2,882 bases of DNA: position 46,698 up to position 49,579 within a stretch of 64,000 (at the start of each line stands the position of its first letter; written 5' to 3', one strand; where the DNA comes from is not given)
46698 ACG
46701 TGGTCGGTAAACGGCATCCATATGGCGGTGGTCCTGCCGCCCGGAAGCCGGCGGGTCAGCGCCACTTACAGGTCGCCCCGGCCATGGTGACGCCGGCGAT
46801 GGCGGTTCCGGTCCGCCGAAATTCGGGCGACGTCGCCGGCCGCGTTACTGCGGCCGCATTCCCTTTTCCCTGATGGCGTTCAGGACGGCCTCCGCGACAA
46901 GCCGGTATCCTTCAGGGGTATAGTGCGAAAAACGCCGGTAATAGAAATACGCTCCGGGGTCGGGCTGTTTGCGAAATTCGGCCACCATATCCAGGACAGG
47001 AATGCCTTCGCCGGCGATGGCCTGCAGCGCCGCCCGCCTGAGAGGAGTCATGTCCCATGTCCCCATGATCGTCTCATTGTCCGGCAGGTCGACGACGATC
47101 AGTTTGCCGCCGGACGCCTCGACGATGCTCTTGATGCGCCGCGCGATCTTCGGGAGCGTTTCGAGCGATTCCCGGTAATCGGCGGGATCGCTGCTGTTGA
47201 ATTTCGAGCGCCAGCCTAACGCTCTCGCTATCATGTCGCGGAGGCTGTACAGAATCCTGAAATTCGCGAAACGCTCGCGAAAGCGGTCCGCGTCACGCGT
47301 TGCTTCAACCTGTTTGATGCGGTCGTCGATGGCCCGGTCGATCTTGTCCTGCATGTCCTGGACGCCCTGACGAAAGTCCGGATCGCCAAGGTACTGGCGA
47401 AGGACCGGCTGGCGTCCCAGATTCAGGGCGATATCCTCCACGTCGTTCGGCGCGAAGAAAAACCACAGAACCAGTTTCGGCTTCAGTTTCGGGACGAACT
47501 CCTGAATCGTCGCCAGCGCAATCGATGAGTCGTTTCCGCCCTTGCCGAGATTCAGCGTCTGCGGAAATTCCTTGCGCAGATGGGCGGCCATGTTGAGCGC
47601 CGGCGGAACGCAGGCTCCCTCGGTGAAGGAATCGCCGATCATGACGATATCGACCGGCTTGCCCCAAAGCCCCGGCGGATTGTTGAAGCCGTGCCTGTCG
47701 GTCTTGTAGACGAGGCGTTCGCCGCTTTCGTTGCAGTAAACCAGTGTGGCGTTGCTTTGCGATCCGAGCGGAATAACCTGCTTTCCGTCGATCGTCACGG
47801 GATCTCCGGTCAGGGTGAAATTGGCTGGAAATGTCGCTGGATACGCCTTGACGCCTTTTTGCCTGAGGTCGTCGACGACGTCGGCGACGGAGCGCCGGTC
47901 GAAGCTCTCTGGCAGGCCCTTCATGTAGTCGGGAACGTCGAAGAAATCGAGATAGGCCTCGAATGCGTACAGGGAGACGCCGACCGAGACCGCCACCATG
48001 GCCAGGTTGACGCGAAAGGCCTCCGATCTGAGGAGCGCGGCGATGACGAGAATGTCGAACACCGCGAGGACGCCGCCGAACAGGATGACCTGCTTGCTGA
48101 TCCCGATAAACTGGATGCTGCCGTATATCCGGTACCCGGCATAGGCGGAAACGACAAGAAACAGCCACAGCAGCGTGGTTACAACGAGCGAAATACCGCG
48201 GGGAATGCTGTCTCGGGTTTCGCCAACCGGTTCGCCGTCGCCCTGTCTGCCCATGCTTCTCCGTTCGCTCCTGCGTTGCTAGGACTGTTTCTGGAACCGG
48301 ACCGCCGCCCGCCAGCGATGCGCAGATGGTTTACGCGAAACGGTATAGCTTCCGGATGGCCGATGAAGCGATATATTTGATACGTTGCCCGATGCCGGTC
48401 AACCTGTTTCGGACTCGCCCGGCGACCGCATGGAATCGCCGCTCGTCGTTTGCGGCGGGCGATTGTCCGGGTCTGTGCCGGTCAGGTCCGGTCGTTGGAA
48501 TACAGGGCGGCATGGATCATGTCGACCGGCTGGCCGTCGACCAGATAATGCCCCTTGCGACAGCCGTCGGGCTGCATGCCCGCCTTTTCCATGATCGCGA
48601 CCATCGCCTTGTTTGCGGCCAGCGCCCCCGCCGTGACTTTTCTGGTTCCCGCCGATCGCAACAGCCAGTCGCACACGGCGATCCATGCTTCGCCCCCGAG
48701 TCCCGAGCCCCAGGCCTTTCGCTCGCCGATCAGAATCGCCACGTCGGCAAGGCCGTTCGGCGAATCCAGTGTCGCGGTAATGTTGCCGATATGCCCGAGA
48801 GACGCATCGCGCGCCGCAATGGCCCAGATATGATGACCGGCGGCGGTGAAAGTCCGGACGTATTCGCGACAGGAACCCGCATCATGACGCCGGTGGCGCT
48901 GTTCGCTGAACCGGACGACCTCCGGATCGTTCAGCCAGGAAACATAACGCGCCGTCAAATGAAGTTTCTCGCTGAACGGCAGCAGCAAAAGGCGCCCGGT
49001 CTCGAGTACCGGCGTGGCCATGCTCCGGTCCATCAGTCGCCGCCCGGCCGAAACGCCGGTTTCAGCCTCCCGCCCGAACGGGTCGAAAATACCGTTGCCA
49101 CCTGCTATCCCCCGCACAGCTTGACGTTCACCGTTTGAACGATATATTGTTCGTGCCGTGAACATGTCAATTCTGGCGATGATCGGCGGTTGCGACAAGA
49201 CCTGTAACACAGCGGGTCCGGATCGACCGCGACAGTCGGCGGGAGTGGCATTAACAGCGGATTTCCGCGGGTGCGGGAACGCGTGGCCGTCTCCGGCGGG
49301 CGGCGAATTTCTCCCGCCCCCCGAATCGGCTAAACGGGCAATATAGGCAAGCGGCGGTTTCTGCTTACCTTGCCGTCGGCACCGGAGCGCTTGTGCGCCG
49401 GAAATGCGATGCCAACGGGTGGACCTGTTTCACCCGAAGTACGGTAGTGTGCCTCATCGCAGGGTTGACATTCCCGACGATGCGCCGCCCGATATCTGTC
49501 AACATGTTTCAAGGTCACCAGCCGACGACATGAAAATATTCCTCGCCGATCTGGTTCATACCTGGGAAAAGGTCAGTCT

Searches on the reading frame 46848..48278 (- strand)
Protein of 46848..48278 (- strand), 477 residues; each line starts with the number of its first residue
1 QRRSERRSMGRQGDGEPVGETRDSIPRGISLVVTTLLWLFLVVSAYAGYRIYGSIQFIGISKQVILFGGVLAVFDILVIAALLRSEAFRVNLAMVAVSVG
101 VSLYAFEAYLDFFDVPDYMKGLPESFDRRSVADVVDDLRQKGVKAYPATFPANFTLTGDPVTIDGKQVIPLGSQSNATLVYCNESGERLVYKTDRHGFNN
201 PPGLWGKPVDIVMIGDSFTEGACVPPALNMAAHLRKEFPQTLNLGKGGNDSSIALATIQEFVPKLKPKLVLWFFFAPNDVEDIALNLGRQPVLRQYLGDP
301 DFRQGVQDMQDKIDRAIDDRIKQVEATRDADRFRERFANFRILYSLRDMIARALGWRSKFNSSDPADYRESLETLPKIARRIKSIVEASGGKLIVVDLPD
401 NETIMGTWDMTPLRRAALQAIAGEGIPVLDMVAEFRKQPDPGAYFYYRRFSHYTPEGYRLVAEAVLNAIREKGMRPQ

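Call 11: search_protein_families(library=pfam, proteins=[window:46848-48278:-], max_evalue=0.001)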
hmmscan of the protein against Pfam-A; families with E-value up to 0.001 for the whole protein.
window:46848-48278:- (477 aa): 2 families
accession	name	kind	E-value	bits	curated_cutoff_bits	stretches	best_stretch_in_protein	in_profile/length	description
PF16822.11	ALGX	-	4.2e-10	40.2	26.5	1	379-472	32-133/268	SGNH hydrolase-like domain, acetyltransferase AlgX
PF13472.12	Lipase_GDSL_2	-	5.4e-10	40.5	32.9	1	214-460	2-178/178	GDSL-like Lipase/Acylhydrolase family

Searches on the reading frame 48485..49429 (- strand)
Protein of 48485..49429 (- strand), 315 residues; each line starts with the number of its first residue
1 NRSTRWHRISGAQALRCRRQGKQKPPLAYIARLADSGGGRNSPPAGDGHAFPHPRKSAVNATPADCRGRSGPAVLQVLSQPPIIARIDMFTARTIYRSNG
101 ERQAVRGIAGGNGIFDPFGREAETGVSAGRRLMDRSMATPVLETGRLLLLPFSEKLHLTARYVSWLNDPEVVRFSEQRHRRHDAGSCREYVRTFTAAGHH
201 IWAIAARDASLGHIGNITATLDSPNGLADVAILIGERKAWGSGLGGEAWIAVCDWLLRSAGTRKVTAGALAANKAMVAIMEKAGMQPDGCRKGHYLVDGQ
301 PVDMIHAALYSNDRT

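Call 11: search_protein_families(library=pfam, proteins=[window:48485-49429:-], max_evalue=0.001)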
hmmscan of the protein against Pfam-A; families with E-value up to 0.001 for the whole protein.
window:48485-49429:- (315 aa): 2 families
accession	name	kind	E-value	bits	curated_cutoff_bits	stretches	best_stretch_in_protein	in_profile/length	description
PF13302.13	Acetyltransf_3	-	2.7e-19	70.7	25.4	1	146-286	1-138/138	Acetyltransferase (GNAT) domain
PF13523.12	Acetyltransf_8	-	5.7e-10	39.4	27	1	163-288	10-140/145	Acetyltransferase (GNAT) domain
